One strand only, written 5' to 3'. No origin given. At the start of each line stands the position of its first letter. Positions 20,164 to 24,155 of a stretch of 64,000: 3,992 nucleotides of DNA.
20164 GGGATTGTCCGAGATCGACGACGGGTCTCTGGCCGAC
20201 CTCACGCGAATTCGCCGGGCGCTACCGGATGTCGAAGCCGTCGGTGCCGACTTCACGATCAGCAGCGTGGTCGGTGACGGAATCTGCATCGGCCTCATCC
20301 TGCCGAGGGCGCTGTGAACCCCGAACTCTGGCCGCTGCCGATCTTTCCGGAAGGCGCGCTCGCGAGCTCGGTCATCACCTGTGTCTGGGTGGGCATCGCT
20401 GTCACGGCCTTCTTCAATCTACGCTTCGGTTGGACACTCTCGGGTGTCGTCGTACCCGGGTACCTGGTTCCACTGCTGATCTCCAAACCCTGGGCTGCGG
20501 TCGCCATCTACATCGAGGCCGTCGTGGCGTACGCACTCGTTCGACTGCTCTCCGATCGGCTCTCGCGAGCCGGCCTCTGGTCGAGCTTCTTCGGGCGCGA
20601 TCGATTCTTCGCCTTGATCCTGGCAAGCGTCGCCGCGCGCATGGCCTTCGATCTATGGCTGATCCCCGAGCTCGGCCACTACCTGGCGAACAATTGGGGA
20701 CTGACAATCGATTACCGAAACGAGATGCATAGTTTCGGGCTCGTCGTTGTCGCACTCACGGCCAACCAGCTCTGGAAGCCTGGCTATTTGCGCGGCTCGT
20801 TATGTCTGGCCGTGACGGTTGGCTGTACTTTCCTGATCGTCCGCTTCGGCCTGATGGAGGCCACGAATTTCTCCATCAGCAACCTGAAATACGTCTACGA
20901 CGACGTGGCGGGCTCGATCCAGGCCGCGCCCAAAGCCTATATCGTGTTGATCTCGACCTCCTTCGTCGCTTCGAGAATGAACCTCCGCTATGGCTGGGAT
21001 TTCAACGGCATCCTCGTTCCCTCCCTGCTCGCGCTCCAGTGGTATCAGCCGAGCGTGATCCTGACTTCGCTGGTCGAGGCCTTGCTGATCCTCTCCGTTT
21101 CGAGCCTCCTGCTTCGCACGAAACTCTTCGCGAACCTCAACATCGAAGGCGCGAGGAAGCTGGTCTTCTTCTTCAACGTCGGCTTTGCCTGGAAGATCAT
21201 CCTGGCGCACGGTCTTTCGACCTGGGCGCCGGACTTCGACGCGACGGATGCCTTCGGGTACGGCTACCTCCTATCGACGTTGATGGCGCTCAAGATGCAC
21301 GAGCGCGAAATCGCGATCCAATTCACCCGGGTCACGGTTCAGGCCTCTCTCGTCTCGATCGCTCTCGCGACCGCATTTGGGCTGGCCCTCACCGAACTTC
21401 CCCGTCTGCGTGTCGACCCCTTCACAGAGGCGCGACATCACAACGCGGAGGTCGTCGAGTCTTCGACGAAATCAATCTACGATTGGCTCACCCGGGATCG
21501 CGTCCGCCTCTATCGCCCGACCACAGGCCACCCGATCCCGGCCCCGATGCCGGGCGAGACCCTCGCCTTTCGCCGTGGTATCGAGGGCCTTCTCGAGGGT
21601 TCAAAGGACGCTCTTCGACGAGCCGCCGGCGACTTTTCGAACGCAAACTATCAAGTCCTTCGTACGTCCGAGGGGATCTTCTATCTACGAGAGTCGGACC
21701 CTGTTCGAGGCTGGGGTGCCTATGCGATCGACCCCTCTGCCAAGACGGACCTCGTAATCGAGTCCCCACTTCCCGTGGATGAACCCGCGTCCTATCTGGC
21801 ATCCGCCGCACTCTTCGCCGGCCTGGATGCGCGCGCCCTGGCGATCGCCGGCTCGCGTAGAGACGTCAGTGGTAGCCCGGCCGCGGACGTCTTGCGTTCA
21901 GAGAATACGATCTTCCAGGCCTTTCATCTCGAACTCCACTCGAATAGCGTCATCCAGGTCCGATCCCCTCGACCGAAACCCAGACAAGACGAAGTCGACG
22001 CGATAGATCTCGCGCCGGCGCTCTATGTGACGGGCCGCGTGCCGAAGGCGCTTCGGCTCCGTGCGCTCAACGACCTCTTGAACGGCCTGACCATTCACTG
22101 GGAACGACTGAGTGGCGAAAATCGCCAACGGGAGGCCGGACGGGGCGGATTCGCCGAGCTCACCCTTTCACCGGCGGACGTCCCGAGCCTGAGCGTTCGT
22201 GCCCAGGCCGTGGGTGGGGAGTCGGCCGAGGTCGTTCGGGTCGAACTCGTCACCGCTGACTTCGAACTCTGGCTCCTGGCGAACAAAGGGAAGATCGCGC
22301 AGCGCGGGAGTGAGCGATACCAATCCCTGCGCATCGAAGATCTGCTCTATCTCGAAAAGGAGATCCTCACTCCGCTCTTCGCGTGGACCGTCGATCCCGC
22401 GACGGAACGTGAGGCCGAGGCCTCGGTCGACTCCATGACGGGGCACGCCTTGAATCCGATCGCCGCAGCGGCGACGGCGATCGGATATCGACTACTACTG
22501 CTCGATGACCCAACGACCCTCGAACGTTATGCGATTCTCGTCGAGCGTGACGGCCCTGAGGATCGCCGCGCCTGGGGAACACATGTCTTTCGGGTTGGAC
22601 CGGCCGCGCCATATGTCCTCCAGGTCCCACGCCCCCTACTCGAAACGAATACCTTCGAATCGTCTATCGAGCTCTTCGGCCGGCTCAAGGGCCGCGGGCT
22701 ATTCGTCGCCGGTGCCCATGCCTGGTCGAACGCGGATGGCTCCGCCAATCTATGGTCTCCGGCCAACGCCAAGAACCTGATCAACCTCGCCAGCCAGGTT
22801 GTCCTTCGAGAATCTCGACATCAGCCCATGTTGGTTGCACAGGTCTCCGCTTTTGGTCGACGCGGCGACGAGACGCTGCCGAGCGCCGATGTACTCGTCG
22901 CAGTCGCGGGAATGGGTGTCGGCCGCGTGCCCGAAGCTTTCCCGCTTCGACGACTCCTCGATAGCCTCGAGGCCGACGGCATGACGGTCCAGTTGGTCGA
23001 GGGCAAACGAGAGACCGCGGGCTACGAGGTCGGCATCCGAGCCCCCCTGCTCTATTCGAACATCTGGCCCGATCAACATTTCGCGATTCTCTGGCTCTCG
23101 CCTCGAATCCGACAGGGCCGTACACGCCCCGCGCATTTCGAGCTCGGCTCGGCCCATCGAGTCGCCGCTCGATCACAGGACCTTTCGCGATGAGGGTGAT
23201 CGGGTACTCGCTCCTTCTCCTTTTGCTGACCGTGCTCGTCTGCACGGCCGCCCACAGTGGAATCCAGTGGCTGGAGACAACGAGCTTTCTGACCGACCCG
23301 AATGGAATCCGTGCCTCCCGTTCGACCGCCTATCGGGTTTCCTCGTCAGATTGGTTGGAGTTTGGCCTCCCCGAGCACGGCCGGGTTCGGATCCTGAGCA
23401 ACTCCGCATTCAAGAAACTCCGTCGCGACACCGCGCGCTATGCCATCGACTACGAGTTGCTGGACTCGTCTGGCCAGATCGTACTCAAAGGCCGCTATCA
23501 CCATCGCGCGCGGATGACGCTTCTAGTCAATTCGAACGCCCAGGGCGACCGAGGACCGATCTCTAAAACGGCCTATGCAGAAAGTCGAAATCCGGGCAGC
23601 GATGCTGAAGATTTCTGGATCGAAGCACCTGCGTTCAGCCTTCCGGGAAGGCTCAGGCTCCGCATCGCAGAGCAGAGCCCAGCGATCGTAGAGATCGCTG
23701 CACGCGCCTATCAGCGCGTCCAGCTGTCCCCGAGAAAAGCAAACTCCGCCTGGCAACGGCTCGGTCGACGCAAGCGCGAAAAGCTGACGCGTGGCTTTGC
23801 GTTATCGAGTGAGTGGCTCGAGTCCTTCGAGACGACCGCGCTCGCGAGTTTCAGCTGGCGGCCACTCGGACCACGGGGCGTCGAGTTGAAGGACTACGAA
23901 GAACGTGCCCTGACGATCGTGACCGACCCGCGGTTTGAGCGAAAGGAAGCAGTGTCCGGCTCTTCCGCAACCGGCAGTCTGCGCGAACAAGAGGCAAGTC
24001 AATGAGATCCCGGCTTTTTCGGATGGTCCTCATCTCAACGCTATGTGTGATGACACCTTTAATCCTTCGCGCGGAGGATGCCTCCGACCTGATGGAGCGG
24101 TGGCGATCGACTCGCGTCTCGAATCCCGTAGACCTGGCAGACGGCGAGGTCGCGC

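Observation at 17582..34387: Seven-gene, fully translationally coupled operon: a non-canonical, envelope-spanning PgsB/PgsC-type polyamide (poly-gamma-glutamate-like) synthesis and export system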

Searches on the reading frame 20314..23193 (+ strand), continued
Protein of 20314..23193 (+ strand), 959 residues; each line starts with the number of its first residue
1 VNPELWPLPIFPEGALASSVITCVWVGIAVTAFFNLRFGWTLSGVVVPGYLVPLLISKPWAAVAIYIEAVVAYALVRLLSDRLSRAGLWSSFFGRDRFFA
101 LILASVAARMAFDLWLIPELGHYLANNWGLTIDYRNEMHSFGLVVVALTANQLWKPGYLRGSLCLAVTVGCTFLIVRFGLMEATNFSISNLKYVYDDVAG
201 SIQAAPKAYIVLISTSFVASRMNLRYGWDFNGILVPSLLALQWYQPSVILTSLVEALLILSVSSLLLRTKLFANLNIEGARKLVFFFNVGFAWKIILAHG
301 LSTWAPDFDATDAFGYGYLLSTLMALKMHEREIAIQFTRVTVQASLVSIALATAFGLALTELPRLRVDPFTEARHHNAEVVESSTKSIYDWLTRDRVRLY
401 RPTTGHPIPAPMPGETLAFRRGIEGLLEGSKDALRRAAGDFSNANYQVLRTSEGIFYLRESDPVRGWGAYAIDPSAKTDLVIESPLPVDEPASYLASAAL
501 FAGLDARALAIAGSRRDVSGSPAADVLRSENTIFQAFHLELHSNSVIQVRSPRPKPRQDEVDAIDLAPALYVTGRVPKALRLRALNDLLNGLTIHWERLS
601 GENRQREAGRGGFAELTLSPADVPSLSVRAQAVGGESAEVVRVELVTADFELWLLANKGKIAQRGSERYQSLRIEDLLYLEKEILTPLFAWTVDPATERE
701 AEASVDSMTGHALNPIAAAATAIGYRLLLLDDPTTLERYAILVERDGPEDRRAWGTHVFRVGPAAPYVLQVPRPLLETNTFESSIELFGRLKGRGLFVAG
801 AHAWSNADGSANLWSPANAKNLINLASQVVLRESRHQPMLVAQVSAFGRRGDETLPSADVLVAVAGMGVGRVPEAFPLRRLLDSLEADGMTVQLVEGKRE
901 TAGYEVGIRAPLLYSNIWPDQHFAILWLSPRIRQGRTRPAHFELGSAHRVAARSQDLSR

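Call 48: predict_structure(alignment_id=A3)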
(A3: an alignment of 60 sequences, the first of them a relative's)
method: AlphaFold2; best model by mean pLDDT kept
length: 959 residues; sequences in the alignment: 60
mean_pLDDT: 82.6   pTM: 0.71
mean pLDDT of the five models: 82.6, 82.6, 80.9, 80.1, 79.9
residues with pLDDT >= 90: 402; 70-90: 377; 50-70: 124; < 50: 56
segments of 3 or more residues with pLDDT < 50: 1-4, 366-377, 556-564, 700-702, 704-708, 937-959
pLDDT, mean of each block of 10 residues (from residue 1): 57 79 91 93 86 88 91 90 70 71 88 82 79 60 82 91 95 94 81 60 67 86 69 78 82 92 94 88 93 90 81 68 89 85 88 86 56 48 77 88 71 89 94 92 93 93 89 94 93 89 95 80 84 94 91 56 67 93 92 91 86 91 82 66 90 93 94 91 94 74 50 86 93 95 82 94 95 88 92 96 94 89 93 86 85 81 79 82 90 85 73 69 88 54 38 37
secondary structure, 60 per line:
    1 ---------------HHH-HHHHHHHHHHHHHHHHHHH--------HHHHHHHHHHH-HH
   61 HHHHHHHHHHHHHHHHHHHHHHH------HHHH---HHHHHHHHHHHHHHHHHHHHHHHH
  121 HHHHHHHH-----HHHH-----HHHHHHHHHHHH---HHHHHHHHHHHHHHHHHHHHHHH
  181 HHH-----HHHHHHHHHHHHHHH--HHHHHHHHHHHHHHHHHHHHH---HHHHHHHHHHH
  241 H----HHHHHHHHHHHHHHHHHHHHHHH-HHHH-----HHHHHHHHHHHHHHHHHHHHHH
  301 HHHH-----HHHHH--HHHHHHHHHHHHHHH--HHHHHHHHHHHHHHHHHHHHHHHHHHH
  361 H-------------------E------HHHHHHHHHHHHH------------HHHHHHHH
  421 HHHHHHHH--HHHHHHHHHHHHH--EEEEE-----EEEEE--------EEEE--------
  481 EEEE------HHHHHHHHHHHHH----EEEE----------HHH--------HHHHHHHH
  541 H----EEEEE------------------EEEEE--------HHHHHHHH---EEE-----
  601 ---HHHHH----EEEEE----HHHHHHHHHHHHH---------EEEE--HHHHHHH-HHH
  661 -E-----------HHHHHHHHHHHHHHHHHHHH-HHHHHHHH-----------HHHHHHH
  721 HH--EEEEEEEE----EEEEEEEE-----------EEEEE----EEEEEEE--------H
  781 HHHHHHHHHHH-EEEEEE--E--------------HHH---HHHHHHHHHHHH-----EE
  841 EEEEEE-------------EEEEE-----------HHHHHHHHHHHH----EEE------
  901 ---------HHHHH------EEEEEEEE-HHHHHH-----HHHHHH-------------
elements in order (helices of 4 or more, strands of 3 or more residues): H20-38 H47-57 H59-83 H90-93 H97-128 H134-137 H143-154 H158-183 H189-203 H206-226 H230-241 H246-268 H270-273 H279-304 H310-314 H317-331 H334-361 H388-400 H413-428 H431-443 E446-450 E456-460 E469-472 E481-484 H491-503 E508-511 H533-541 E546-550 E569-573 H582-589 E593-595 H604-608 E613-617 H622-634 E644-647 H650-656 H674-693 H695-702 H714-722 E725-732 E737-744 E756-760 E765-771 H780-791 E793-798 H822-833 E839-846 E860-864 H876-887 E892-894 H910-914 E921-928 H930-935 H941-946

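Call 51: fold_search(model_id=the predicted structure, library=pdb)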
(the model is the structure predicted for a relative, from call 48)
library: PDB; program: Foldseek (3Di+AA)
matches with E <= 10: 420; with E <= 0.001: 0
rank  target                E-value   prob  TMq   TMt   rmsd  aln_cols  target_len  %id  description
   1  3ieh                  7.6e-02  0.96  0.12  0.34   6.5       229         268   14  Crystal structure of Putative metallopeptidase (YP_001051774.1) from SHEWANELLA BALTICA OS155 at 2.45 A resolution (released 2009-08-04)
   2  5onj_A                1.0e-01  0.97  0.12  0.42   6.2       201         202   13  YnDL in Complex with 5 amino acid (PGA) complex (released 2018-08-29)
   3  4hps_A                1.0e-01  0.82  0.10  0.36  10.5       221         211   14  Crystal Structure of a Pyrrolidone-carboxylate peptidase 1 (target ID NYSGRC-012831) from Xenorhabdus bovienii SS-2004 (released 2012-11-14)
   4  3ro0_C                1.1e-01  0.90  0.11  0.39   8.1       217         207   14  Crystal structure of Bacillus amyloliquefaciens pyroglutamyl peptidase I and terpyridine platinum(II) (released 2011-10-05)
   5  4gxh_A                1.2e-01  0.82  0.10  0.37   9.2       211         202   13  Crystal Structure of a Pyrrolidone-carboxylate peptidase 1 (target ID NYSGRC-012831) from Xenorhabdus bovienii SS-2004 (released 2012-09-19)
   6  2qvp_A                1.4e-01  0.92  0.12  0.36   7.4       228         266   13  CRYSTAL STRUCTURE OF A PUTATIVE METALLOPEPTIDASE (SAMA_0725) FROM SHEWANELLA AMAZONENSIS SB2B AT 2.00 A RESOLUTION (released 2007-08-28)
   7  3rnz_C                1.5e-01  0.77  0.10  0.34   8.1       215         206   13  Crystal structure of Bacillus Amyloliquefaciens Pyroglutamyl Peptidase I (released 2011-10-05)
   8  4gxh_B                1.6e-01  0.87  0.11  0.41   8.3       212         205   13  Crystal Structure of a Pyrrolidone-carboxylate peptidase 1 (target ID NYSGRC-012831) from Xenorhabdus bovienii SS-2004 (released 2012-09-19)
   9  3b2y_A                1.7e-01  0.90  0.13  0.36   6.8       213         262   14  CRYSTAL STRUCTURE OF a putative metallopeptidase (SDEN_2526) FROM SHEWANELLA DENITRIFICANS OS217 AT 1.74 A RESOLUTION (released 2007-11-27)
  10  4hps_B                1.7e-01  0.77  0.10  0.35   8.9       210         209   12  Crystal Structure of a Pyrrolidone-carboxylate peptidase 1 (target ID NYSGRC-012831) from Xenorhabdus bovienii SS-2004 (released 2012-11-14)
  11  7at4                  1.9e-01  0.30  0.07  0.19  12.4       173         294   12  Structure of EstD11 in complex with Naproxen (released 2021-03-03)
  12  2qvp_B                2.3e-01  0.85  0.12  0.35   7.7       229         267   13  CRYSTAL STRUCTURE OF A PUTATIVE METALLOPEPTIDASE (SAMA_0725) FROM SHEWANELLA AMAZONENSIS SB2B AT 2.00 A RESOLUTION (released 2007-08-28)
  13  1cp7                  2.3e-01  0.47  0.12  0.31  10.9       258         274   11  AMINOPEPTIDASE FROM STREPTOMYCES GRISEUS (released 2000-05-03)
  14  8xit_A                2.3e-01  0.11  0.08  0.15  22.7       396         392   14  Cryo-EM structure of sheep VMAT2 dimer in an atypical fold (released 2024-08-14)
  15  6ltq_D                2.4e-01  0.54  0.10  0.31  10.7       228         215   10  Crystal structure of pyrrolidone carboxyl peptidase from thermophilic keratin degrading bacterium Fervidobacterium isl (released 2021-02-10)
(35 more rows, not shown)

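Call 78: fold_search(model_id=the predicted structure, library=viral)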
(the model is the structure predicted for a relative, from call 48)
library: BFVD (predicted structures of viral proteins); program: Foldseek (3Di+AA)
matches with E <= 10: 141; with E <= 0.001: 0
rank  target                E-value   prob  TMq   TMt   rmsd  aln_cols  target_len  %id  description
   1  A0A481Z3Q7            8.9e-03  1.00  0.12  0.48   7.8       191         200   14  N-formylglutamate amidohydrolase [Pithovirus LCPAC103]
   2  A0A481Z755            1.1e-02  1.00  0.13  0.51   6.1       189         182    8  N-formylglutamate amidohydrolase [Pithovirus LCPAC104]
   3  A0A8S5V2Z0            1.2e-02  0.98  0.12  0.17  14.6       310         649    7  Peptidase [Siphoviridae sp. ct0Bp21]
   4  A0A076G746            1.3e-02  1.00  0.11  0.39   6.1       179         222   15  Poly-gamma-glutamate hydrolase [Bacillus phage Bobb]
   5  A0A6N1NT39            9.2e-02  0.47  0.07  0.19  14.5       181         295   14  Putative peptidase S9 [Tupanvirus soda lake]
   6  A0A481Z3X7            1.1e-01  0.95  0.12  0.47   6.2       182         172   10  Uncharacterized protein [Pithovirus LCPAC104]
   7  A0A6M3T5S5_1          2.4e-01  0.08  0.07  0.07  26.3       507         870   13  (no name in the UniProt tables at hand)
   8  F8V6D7                3.0e-01  0.38  0.08  0.29  13.9       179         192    9  Putative phospholipase/carboxylesterase family protein [Acanthamoeba polyphaga mimivirus]
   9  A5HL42                3.2e-01  0.06  0.07  0.09  21.7       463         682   10  DNA primase/helicase [Phormidium phage Pf-WMP3]
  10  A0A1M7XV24            3.6e-01  0.12  0.06  0.16  13.4       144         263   14  Alpha/beta hydrolase [Cedratvirus A11]
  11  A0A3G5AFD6            4.6e-01  0.09  0.06  0.13  16.4       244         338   10  dTDP-D-glucose 4,6-dehydratase [Solivirus sp.]
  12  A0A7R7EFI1            6.0e-01  0.09  0.04  0.11  13.8       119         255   14  (no name in the UniProt tables at hand)
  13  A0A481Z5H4            6.3e-01  0.20  0.07  0.25   7.6       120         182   10  Alpha/beta hydrolase fold protein (Fragment) [Pithovirus LCPAC103]
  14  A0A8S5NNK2            7.6e-01  0.60  0.12  0.20   7.7       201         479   12  Cell wall hydrolase autolysin [Myoviridae sp. ctagO6]
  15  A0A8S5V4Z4            9.1e-01  0.10  0.10  0.19  19.8       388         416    8  PlyB like endolysin [Siphoviridae sp. ctjsp22]
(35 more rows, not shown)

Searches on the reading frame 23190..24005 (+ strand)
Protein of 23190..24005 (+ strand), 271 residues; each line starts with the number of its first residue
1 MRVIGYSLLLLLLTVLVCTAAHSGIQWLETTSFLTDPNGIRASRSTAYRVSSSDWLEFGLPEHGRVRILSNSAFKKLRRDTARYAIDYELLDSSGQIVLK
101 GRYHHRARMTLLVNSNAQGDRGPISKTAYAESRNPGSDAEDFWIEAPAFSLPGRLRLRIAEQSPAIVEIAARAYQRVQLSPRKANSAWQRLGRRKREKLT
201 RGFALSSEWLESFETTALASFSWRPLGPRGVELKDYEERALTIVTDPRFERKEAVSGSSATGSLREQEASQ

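Call 3: search_protein_families(library=pfam, proteins=[window:23190-24005:+], max_evalue=0.01)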
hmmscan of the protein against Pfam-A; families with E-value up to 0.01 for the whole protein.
window:23190-24005:+ (271 aa): 0 families

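Call 4: search_protein_families(library=ncbifam, proteins=[window:23190-24005:+], max_evalue=0.01)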
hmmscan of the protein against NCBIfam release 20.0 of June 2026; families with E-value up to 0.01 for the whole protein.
window:23190-24005:+ (271 aa): 0 families

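Call 75: search_protein_families(library=pfam, alignment_id=A7, max_evalue=1)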
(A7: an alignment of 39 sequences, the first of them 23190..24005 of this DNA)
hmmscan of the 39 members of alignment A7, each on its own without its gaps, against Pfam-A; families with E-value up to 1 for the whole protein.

A. member 1, window:23190-24005:+ (271 aa): 0 families

B. families by the number of members that match (of 39 scanned): 22 families
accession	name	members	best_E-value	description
PF06832.18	BiPBP_C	3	0.00041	Penicillin-Binding Protein C-terminus Family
PF18705.7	DUF5643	2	0.043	Family of unknown function (DUF5643)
PF23197.1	IG_AIR9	1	0.0091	AIR9 A9 domain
PF16967.11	TcfC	1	0.011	E-set like domain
PF16403.11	Bact_surface_Ig-like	1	0.019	Bacterial surface protein, Ig-like domain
PF21226.3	MalQ_N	1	0.034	MalQ N-terminal beta sandwich domain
PF09621.15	LcrR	1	0.043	Type III secretion system regulator (LcrR)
PF01096.23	Zn_ribbon_TFIIS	1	0.056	Transcription factor S-II (TFIIS)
PF15797.10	DUF4706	1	0.057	Domain of unknown function (DUF4706)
PF16221.11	HTH_47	1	0.067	winged helix-turn-helix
PF11454.13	DUF3016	1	0.069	Protein of unknown function (DUF3016)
PF20346.3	DUF6641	1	0.084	Family of unknown function (DUF6641)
PF08695.16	Coa1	1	0.11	Cytochrome oxidase complex assembly protein 1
PF11304.13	DUF3106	1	0.12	Protein of unknown function (DUF3106)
PF04234.18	CopC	1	0.13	CopC domain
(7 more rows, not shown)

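Call 76: search_solved_structures(query=A7, max_evalue=10)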
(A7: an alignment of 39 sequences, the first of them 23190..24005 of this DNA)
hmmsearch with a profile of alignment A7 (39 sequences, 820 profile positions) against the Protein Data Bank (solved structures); distinct sequences matched with E-value up to 10: 1.
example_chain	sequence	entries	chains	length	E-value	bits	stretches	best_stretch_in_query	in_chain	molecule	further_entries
7cn2_g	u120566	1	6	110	2.6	9.1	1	779-815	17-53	The light chain variable region of H16.001 Fab fragment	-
